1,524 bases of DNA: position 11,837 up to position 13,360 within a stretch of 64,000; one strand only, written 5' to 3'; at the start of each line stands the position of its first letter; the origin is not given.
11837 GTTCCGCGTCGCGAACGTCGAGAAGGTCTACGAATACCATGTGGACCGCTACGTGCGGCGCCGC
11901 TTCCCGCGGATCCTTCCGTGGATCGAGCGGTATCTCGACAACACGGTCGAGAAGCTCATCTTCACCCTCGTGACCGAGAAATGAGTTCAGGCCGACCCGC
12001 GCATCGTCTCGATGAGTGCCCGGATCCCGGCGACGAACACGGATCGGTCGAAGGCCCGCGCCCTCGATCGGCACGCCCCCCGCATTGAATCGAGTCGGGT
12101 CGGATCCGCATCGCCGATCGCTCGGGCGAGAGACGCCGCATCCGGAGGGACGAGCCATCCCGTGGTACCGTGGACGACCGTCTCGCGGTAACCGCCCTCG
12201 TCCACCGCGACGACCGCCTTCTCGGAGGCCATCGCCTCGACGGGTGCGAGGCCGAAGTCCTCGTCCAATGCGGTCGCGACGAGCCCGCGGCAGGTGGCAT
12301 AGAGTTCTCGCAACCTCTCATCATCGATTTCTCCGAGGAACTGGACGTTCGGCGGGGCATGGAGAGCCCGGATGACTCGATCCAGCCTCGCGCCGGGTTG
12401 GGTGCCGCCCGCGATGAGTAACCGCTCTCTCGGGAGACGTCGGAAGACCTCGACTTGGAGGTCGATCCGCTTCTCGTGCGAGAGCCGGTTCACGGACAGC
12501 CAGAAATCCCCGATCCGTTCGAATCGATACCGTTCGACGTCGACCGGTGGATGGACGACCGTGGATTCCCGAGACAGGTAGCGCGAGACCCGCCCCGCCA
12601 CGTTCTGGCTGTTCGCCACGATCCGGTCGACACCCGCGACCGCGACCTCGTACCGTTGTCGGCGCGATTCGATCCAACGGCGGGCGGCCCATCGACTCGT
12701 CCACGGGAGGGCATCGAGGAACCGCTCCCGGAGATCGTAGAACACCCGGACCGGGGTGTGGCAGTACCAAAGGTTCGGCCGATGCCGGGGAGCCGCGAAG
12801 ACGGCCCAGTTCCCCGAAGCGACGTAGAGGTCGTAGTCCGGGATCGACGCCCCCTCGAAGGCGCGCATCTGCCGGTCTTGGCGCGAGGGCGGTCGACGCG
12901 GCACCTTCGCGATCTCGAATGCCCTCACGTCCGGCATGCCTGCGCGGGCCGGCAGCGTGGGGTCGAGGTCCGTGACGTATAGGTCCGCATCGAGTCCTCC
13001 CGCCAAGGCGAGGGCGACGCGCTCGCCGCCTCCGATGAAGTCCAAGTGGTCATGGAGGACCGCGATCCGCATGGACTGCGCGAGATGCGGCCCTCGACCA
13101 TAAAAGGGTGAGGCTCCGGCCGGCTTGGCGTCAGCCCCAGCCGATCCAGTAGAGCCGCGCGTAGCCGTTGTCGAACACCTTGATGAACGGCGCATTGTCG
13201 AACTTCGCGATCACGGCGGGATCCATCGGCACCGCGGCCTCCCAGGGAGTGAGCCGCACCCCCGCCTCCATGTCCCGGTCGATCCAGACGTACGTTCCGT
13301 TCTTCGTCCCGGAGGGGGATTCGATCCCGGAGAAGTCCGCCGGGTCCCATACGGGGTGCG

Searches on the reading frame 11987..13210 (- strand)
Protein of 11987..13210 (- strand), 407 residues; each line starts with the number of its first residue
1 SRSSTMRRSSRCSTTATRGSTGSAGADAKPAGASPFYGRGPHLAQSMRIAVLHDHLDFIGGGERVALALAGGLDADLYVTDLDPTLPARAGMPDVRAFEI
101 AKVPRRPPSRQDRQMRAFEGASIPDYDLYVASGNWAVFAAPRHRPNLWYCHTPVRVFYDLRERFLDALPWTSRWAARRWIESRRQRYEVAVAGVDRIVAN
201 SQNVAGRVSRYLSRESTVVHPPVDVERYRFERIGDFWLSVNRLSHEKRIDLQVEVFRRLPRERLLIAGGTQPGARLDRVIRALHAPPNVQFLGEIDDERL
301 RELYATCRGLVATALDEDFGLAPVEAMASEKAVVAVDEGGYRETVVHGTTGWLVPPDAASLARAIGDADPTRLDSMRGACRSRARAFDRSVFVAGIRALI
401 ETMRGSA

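Call 8: search_protein_families(library=pfam, proteins=[window:11987-13210:-], max_evalue=0.001)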
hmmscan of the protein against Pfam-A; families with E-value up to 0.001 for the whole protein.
window:11987-13210:- (407 aa): 3 families
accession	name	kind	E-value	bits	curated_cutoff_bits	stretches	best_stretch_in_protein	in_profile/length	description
PF00534.26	Glycos_transf_1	-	4.3e-29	101.7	26.4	1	237-365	18-152/172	Glycosyl transferases group 1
PF13692.12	Glyco_trans_1_4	-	1.6e-23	84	27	1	238-366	5-137/142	Glycosyl transferases group 1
PF13439.12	Glyco_transf_4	-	2.6e-09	37.8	28.5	1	59-227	1-170/170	Glycosyltransferase Family 4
